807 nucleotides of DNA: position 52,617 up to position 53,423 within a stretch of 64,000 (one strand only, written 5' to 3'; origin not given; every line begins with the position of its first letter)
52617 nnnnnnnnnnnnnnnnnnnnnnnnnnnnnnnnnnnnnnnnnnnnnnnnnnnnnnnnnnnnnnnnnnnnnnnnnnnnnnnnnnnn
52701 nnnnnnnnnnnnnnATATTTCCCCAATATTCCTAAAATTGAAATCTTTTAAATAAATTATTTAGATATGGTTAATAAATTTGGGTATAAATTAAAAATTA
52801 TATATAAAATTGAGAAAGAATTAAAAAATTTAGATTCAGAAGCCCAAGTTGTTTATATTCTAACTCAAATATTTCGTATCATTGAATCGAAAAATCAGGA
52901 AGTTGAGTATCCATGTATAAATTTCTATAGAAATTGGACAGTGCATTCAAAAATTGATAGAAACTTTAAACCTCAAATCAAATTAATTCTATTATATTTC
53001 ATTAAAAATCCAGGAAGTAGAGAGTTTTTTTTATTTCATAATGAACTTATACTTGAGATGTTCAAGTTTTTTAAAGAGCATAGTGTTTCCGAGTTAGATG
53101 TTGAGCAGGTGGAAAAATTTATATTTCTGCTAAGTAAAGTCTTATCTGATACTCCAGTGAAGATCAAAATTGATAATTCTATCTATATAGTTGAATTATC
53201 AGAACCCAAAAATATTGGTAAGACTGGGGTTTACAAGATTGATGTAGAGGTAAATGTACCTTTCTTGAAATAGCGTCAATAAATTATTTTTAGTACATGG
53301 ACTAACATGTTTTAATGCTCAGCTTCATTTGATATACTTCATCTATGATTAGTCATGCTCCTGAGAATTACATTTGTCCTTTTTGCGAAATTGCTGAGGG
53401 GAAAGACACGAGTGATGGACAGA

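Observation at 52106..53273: AT-rich two-gene insert immediately after ftsZ: zinc-ribbon plus DUF4145-like protein and a small unknown partner, a candidate defence or toxin module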

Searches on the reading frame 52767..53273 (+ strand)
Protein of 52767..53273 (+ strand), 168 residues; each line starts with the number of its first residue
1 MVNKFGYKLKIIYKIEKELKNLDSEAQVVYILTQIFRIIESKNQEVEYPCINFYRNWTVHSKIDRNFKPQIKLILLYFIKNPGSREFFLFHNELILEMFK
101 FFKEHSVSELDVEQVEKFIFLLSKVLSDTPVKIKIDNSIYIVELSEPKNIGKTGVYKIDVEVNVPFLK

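Call 3: search_protein_families(library=pfam, proteins=[window:52767-53273:+], max_evalue=1)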
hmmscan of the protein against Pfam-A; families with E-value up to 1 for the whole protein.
window:52767-53273:+ (168 aa): 1 family
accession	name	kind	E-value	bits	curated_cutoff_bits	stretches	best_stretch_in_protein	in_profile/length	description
PF14201.11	DUF4318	-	0.066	14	27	1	125-158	38-70/75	Domain of unknown function (DUF4318)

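Call 5: search_protein_families(library=padloc, proteins=[window:52767-53273:+], max_evalue=1)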
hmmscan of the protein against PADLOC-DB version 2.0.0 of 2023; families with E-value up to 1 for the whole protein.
window:52767-53273:+ (168 aa): 0 families

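Call 6: search_protein_families(library=ncbifam, proteins=[window:52767-53273:+], max_evalue=1)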
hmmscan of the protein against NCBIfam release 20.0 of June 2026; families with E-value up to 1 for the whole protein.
window:52767-53273:+ (168 aa): 0 families

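Call 7: search_protein_families(library=phrogs, proteins=[window:52767-53273:+], max_evalue=1)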
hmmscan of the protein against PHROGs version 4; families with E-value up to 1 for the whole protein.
window:52767-53273:+ (168 aa): 1 family
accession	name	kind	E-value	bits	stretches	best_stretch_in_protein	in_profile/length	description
phrog_19382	-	unknown function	0.19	13.2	1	99-141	51-91/95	-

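Call 10: find_homologous_proteins(query=window:52767-53273:+, max_evalue=0.01)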
Query window:52767-53273:+ (168 aa): 1 proteins with E <= 0.01 among 29 candidates.
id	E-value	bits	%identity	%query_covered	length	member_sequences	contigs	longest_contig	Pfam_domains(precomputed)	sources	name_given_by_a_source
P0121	2.2e-101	355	100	100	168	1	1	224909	-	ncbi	-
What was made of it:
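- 52767..53273 (+): ORF2, 168 aa: a member of an uncharacterised family of about 160-aa proteins. It neighbours ORF1 but is not a conserved partner. The word-indexed search found only itself (call 10).
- Tried and rejected: I first took ORF2 for an orphan, because the word-indexed search returned only itself (call 10).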

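Call 54: search_protein_representatives(protein=window:52767-53273:+)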
Query: 168 residues. Proteins with E-value up to 0.001 (for the whole library): 231; up to 1e-10: 20; up to 1e-30: 0. The best 150 are listed.
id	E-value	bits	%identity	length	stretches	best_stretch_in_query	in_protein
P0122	1.1e-25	107.0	42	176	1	9-166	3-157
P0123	6.8e-25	104.3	41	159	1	10-155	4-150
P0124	1.8e-23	99.7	39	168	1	20-165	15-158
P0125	9.0e-23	97.4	36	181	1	10-164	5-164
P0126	1.2e-22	97.1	40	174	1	9-159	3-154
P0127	4.2e-21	92.0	35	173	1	11-163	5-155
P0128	1.4e-20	90.3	37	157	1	9-155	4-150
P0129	3.3e-20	89.1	39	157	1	11-150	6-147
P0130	3.1e-19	86.0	40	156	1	9-141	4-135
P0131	7.1e-16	75.0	38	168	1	10-147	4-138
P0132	1.9e-15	73.7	36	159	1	10-151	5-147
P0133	2.9e-14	69.8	35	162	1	9-145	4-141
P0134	1.7e-13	67.3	42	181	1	13-134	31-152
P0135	4.4e-13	66.0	33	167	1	2-136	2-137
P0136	5.8e-13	65.6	37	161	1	9-137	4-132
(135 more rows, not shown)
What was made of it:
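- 52767..53273 (+): An exhaustive phmmer search found 231 relatives, the best 42% identical (call 54).
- Tried and rejected: The exhaustive phmmer search overturned this (call 54).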

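Call 56: find_homologous_proteins(query=A3, max_evalue=0.001)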
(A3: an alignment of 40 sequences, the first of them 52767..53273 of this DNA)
Query A3 (40 sequences) (168 aa, profile of the alignment): 270 proteins with E <= 0.001 among 7346 candidates; the best 120 are listed.
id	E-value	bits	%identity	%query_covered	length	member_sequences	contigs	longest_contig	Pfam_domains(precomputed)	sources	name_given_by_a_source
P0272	5.8e-50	187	30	85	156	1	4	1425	-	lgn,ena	-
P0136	2.1e-49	185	36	88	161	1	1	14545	-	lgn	-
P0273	2.8e-49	185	35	90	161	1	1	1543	-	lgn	-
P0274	3.9e-49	184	40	88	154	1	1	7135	-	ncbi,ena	-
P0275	4.2e-49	184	38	91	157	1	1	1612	-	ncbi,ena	-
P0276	5.0e-49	184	35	74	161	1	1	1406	-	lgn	-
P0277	6.1e-49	184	32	90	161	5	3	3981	-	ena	-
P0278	7.3e-49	184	38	89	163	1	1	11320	-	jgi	jgi:hypothetical protein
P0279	7.9e-49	184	37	89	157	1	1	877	-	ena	-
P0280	1.3e-48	183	39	75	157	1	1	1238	-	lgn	-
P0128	2.0e-48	182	37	88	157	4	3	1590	-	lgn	-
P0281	2.2e-48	182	37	74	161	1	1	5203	-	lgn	-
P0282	2.4e-48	182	34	92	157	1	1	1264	-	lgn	-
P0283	2.4e-48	182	34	92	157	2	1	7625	-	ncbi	ncbi:MAG: hypothetical protein WBC83_03685 [Minisyncoccia bacterium]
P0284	3.7e-48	181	40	72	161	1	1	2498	-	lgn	-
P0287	1.0e-47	180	34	92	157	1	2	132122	-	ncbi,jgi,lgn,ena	-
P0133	2.0e-46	176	34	83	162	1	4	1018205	-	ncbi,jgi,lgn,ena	-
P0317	5.6e-44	168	34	88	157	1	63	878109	-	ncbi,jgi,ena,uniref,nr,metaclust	ncbi:TPA: hypothetical protein DHW62_04085 [candidate division WWE3 bacterium]|uniref:Uncharacterize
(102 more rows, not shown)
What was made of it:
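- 52767..53273 (+): A profile search found 270 (call 56).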

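Call 57: search_protein_families(library=pfam, alignment_id=A3, max_evalue=0.1)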
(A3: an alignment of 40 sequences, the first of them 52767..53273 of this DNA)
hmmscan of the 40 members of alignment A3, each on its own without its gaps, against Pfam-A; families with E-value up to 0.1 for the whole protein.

A. member 1, window:52767-53273:+ (168 aa): 1 family
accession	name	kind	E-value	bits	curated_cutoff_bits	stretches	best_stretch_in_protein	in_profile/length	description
PF14201.11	DUF4318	-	0.066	14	27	0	125-158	38-70/75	Domain of unknown function (DUF4318)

B. families by the number of members that match (of 40 scanned): 22 families
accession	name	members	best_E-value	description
PF18680.6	SPECT1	1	0.00051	Plasmodium host cell traversal SPECT1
PF22913.1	NBAS_11th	1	0.0051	NBAS subunit of NRZ tethering complex, C-terminal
PF04059.18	RRM_2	1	0.0079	RNA recognition motif 2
PF08902.16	DUF1848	1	0.01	Domain of unknown function (DUF1848)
PF17984.6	TERT_thumb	1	0.019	Telomerase reverse transcriptase thumb DNA binding domain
PF05797.17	Rep_4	1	0.02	Yeast trans-acting factor (REP1/REP2)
PF06029.17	AlkA_N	1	0.022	AlkA N-terminal domain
PF03539.19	Spuma_A9PTase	1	0.024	Spumavirus aspartic protease (A9)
PF17908.6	APAF1_C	1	0.032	APAF-1 helical domain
PF04320.19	YggL_50S_bp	1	0.034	YggL 50S ribosome-binding protein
PF19288.4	CofH_C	1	0.036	CofH/MqnC C-terminal region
PF00312.27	Ribosomal_S15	1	0.036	Ribosomal protein S15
PF07707.21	BACK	1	0.041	BTB And C-terminal Kelch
PF10593.14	Z1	1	0.043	Z1 domain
PF00961.24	LAGLIDADG_1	1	0.05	LAGLIDADG endonuclease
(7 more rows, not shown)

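Call 58: find_encoding_contigs(protein=P0317, flank=5000, max_places=4)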
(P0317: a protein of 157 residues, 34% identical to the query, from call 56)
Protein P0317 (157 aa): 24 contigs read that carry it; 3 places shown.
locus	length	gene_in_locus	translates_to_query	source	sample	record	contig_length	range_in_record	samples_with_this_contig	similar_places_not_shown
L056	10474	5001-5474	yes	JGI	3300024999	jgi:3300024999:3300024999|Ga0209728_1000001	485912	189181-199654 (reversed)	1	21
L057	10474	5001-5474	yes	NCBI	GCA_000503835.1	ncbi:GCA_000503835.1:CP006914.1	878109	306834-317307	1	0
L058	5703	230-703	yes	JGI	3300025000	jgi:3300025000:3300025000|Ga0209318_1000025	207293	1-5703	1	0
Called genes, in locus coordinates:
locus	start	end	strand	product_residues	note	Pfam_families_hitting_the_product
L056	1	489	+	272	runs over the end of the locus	PF01734:Patatin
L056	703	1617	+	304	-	PF00561:Abhydrolase_1 (weak), PF08538:DUF1749 (weak)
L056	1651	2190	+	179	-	-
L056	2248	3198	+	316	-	-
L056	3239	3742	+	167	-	PF20329:DUF6624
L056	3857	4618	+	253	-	PF13489:Methyltransf_23 (weak), PF08241:Methyltransf_11, PF13649:Methyltransf_25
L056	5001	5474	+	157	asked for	-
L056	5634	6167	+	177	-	PF01814:Hemerythrin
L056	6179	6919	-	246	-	PF00106:adh_short, PF08659:KR, PF13561:adh_short_C2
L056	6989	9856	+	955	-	PF02629:CoA_binding, PF13380:CoA_binding_2, PF13607:Succ_CoA_lig, PF19045:Ligase_CoA_2, PF13549:ATP-grasp_5, PF00970:FAD_binding_6 (weak), PF00175:NAD_binding_1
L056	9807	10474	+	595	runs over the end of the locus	PF01558:POR, PF01855:POR_N, PF17147:PFOR_II (weak)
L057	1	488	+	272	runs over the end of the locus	PF01734:Patatin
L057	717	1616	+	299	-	PF00561:Abhydrolase_1 (weak), PF08538:DUF1749 (weak)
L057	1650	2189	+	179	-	-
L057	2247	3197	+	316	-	-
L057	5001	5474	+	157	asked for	-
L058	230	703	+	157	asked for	-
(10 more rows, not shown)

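Call 59: find_encoding_contigs(protein=P0287, flank=5000, max_places=2)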
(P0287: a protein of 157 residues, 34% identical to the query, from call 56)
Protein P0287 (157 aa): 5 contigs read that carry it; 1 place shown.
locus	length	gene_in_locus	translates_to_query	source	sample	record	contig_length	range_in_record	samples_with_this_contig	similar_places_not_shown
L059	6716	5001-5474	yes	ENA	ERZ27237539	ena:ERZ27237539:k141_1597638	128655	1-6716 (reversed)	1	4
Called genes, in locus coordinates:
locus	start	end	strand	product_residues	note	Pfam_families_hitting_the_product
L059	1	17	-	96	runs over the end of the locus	PF00313:CSD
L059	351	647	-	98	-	-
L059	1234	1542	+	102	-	PF01381:HTH_3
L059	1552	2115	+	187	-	PF09504:RE_Bsp6I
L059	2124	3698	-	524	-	PF01726:LexA_DNA_bind, PF00717:Peptidase_S24, PF00145:DNA_methylase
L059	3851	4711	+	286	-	PF10987:DUF2806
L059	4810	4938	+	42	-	-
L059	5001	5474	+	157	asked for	-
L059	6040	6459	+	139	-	-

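Call 60: find_encoding_contigs(protein=P0133, flank=5000, max_places=2)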
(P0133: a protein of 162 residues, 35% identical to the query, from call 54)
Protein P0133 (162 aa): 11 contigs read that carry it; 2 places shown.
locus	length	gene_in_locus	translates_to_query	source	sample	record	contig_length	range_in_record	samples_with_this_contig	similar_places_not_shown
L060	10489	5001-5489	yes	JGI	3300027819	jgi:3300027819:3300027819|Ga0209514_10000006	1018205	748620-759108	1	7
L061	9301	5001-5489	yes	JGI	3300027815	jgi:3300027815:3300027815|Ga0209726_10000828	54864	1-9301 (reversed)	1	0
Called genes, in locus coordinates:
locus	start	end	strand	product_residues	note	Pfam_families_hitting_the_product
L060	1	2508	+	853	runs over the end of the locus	PF13588:HSDR_N_2, PF00270:DEAD, PF04851:ResIII, PF18766:SWI2_SNF2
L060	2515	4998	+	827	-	PF02384:N6_Mtase, PF01170:UPF0020, PF20473:MmeI_Mtase (weak), PF07669:Eco57I, PF01420:Methylase_S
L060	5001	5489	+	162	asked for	-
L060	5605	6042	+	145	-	PF06044:DpnI (weak)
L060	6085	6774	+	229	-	PF12705:PDDEXK_1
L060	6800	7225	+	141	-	-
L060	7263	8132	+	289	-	-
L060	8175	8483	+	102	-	-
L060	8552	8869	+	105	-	PF23477:zf_Tbcl_2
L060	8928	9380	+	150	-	PF03073:TspO_MBR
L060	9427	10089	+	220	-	PF00657:Lipase_GDSL, PF13472:Lipase_GDSL_2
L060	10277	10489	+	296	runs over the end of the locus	PF01156:IU_nuc_hydro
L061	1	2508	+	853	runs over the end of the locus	PF13588:HSDR_N_2, PF00270:DEAD, PF04851:ResIII, PF18766:SWI2_SNF2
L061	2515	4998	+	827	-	PF02384:N6_Mtase, PF01170:UPF0020, PF20473:MmeI_Mtase (weak), PF07669:Eco57I, PF01420:Methylase_S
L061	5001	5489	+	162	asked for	-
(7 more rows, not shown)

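Call 64: search_solved_structures(query=A4, max_evalue=10)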
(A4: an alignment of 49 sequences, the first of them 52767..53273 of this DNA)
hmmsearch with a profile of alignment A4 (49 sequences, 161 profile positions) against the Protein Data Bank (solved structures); distinct sequences matched with E-value up to 10: 3.
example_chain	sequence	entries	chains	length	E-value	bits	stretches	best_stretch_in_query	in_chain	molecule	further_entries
9xzi_A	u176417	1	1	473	0.39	13.8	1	58-124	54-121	Polycomb protein SUZ12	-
5wai_B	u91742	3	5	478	0.41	13.7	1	58-124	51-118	Polycomb protein SUZ12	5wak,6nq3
6kos_A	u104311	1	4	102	8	9.5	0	54-122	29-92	SUWA (Super WA20)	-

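Call 65: find_related_loci(query=A4, collection=metagenome_contigs, flank=5000)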
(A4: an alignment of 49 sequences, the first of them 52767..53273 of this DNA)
Query A4 (168 aa) in metagenome_contigs; peptide patterns used: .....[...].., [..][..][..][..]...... (x = any residue, [..] = any of these).
138 stretches matched a pattern; 93 encode a relative of the query (tblastn E <= 1e-3); the best 80 are kept; 80 distinct loci.
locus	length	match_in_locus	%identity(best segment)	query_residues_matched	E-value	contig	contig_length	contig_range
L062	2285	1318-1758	41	10-155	2e-29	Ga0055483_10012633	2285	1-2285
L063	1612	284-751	38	5-160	5e-26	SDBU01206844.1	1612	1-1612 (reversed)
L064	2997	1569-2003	40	14-161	9e-26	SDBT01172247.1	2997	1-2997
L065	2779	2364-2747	38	14-142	7e-24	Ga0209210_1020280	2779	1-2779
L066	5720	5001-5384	38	14-142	1e-23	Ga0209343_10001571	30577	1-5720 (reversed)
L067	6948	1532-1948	37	8-148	2e-22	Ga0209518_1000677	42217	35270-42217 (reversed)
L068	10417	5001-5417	37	8-148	2e-22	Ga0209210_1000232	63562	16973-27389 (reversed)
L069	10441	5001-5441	34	10-156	4e-22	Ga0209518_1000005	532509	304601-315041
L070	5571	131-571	34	10-156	5e-22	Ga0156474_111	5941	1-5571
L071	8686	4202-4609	37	20-155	2e-20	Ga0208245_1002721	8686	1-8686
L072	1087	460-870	32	19-156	8e-21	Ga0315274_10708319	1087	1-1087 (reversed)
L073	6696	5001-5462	34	8-162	2e-18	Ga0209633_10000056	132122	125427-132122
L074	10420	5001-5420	34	8-146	6e-17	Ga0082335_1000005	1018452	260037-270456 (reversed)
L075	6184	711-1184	35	10-167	2e-16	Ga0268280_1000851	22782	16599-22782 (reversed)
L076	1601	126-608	30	1-162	6e-16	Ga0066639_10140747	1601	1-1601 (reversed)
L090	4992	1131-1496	32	11-131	3e-11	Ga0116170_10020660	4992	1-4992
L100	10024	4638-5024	32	4-133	1e-9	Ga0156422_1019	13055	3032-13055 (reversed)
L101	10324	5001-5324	31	25-131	1e-9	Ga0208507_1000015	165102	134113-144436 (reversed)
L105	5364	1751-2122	30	8-131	2e-9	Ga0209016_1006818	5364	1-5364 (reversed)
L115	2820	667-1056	25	3-131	3e-8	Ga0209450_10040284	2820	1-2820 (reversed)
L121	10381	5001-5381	32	11-134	1e-7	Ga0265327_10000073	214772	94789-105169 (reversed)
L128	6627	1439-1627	40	11-74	2e-7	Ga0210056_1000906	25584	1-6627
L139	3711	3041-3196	37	14-64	7e-6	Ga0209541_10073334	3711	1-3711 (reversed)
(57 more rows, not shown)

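Call 70: predict_structure(alignment_id=A4)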
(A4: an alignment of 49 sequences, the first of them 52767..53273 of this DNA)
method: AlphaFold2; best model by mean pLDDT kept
length: 168 residues; sequences in the alignment: 49
mean_pLDDT: 87.4   pTM: 0.83
mean pLDDT of the five models: 87.4, 86.8, 85.3, 85.2, 84.1
residues with pLDDT >= 90: 103; 70-90: 47; 50-70: 17; < 50: 1
segments of 3 or more residues with pLDDT < 50: none
pLDDT, mean of each block of 10 residues (from residue 1): 78 96 97 96 93 94 82 82 65 94 95 95 94 89 90 75 62
secondary structure, 60 per line:
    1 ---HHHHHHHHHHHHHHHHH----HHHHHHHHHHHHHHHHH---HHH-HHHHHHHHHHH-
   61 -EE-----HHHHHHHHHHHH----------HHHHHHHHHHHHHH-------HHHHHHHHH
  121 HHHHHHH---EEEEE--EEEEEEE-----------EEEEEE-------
elements in order: H4-20 H25-41 H49-59 H69-80 H91-104 H112-127 E131-135 E138-144 E156-161
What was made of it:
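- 52767..53273 (+): The AF2 model has pLDDT 87 and pTM 0.83, with six helices and three strands (call 70).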

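Call 72: search_protein_families(library=pfam, alignment_id=A5, max_evalue=0.0001)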
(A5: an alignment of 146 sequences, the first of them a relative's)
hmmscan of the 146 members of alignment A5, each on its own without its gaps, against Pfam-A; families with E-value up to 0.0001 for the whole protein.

A. member 1, L057:3238-3741:+ (167 aa): 1 family
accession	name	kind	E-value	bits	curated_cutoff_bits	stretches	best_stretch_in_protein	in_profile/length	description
PF20329.3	DUF6624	-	1.4e-18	67.4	27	1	37-163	36-163/173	Family of unknown function (DUF6624)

B. families by the number of members that match (of 146 scanned): 149 families (the first 25 are shown)
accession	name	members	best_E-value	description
PF02384.22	N6_Mtase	3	1.7e-58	N-6 DNA Methylase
PF01420.25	Methylase_S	3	2.5e-56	Type I restriction modification DNA specificity domain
PF04851.21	ResIII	3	4.6e-39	Type III restriction enzyme, res subunit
PF07669.17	Eco57I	3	2e-11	Eco57I restriction-modification methylase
PF00270.35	DEAD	3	2.1e-11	DEAD/DEAH box helicase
PF01170.24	UPF0020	3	1.6e-08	RMKL-like, methyltransferase domain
PF20473.4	MmeI_Mtase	3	2.8e-08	MmeI, DNA-methyltransferase domain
PF12705.13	PDDEXK_1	3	3.6e-08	PD-(D/E)XK nuclease superfamily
PF00515.34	TPR_1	2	2.8e-121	Tetratricopeptide repeat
PF07719.23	TPR_2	2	3.2e-95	Tetratricopeptide repeat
PF13431.12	TPR_17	2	6e-74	Tetratricopeptide repeat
PF13181.12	TPR_8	2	6.9e-74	Tetratricopeptide repeat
PF13432.12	TPR_16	2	1.3e-49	Tetratricopeptide repeat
PF13424.12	TPR_12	2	1.5e-48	Tetratricopeptide repeat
PF13428.12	TPR_14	2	1.9e-35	Tetratricopeptide repeat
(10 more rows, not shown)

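Call 86: find_encoding_contigs(protein=window:52767-53273:+, flank=6000, max_places=4)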
Protein window:52767-53273:+ (168 aa): no gene with exactly this product is on record in the collection.

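Call 89: search_protein_families(library=padloc, alignment_id=A4, max_evalue=0.01)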
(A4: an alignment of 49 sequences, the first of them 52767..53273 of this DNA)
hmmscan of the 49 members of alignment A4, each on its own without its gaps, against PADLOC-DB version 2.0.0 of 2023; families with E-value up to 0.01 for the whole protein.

A. member 1, window:52767-53273:+ (168 aa): 0 families

B. families by the number of members that match (of 49 scanned): 5 families
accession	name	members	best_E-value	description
PDLC00013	DruE1|DruE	1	0.00061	SNF2 family N-terminal domain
PDLC04177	HEC-01A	1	0.0012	-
PDLC04428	PDC-M12B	1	0.0044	-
PDLC02072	Cas2_II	1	0.0055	-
PDLC01874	CARF3--CARF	1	0.0071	-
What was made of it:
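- Checked: ORF2 has no Pfam, NCBIfam or PADLOC domain (calls 3, 5, 6, 89).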

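Call 91: search_protein_families(library=pfam, proteins=[L062:36-1289:+, L075:48-695:+, L090:270-1112:+, L100:3721-4617:+, L115:20-664:+, L139:2389-3000:+, L128:663-1382:+, L101:4310-4930:+, L121:3949-4980:+, L105:483-1658:+], max_evalue=0.01)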
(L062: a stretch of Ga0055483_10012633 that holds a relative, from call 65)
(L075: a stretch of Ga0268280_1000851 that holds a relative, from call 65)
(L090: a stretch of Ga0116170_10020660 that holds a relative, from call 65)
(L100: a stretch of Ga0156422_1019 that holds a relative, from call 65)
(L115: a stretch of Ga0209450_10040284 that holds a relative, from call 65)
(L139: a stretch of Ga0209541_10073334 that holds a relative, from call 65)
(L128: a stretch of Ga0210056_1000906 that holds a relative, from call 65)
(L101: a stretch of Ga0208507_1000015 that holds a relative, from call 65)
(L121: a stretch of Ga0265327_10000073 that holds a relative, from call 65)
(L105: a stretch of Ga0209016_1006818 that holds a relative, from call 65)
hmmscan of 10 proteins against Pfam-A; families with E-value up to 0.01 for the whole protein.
L062:36-1289:+ (417 aa): 0 families

L075:48-695:+ (215 aa): 2 families
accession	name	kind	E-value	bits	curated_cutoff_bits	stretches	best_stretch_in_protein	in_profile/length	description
PF12008.13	EcoR124_C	-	8.1e-55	186.7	23.1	1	2-205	51-260/260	Type I restriction and modification enzyme - subunit R C terminal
PF13158.11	DUF3993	-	0.0084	16.8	22.4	0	67-139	10-81/118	Protein of unknown function (DUF3993)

L090:270-1112:+ (280 aa): 1 family
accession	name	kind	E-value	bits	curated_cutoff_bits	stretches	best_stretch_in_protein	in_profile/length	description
PF13643.11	DUF4145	-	0.0093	16.5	23.1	0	154-245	2-71/88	Domain of unknown function (DUF4145)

L100:3721-4617:+ (298 aa): 1 family
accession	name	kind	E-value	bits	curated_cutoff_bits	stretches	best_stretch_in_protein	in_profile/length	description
PF13391.12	HNH_2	-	5.1e-08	33.1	21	1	189-238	1-65/66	HNH endonuclease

L115:20-664:+ (214 aa): 2 families
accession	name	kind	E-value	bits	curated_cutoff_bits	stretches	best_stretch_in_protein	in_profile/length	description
PF02687.27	FtsX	-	1.1e-20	74.3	25.5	1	94-207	2-120/120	FtsX-like permease C-terminal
PF12698.13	ABC2_membrane_3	-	0.0012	18.5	31.6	1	48-193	113-252/347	ABC-2 family transporter protein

L139:2389-3000:+ (203 aa): 1 family
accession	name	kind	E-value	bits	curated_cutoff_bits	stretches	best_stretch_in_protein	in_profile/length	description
PF16774.11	Dit_N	-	0.0027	18.4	25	0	29-77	43-91/129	Distal tail protein, N-terminal domain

L128:663-1382:+ (239 aa): 3 families
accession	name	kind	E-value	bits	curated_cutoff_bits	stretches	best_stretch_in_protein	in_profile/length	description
PF13455.12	MUG113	-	3e-15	57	22.3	1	167-233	1-71/73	Meiotically up-regulated gene 113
PF10544.15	T5orf172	-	1.1e-06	29.5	20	1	158-235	3-99/101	T5orf172 domain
PF18780.6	HNH_repeat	-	0.00046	20.9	26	0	3-55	2-53/54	Homing endonuclease associated repeat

L101:4310-4930:+ (206 aa): 1 family
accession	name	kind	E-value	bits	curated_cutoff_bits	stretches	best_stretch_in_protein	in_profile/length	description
PF08343.15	RNR_N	-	0.005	17.3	29.4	1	137-182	30-75/82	Ribonucleotide reductase N-terminal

L121:3949-4980:+ (343 aa): 1 family
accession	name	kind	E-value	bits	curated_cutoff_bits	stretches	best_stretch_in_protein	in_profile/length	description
PF04326.19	SLFN_AlbA_2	-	2.6e-19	70.3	25.3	1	28-153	1-117/118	Schlafen, AlbA_2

L105:483-1658:+ (391 aa): 2 families
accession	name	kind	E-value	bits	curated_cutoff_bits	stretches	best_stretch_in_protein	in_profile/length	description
PF00206.25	Lyase_1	-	1.5e-48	166.3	27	1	24-302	19-312/312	Lyase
PF14698.11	ASL_C2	-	0.00074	20.4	27.3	1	364-387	3-26/69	Argininosuccinate lyase C-terminal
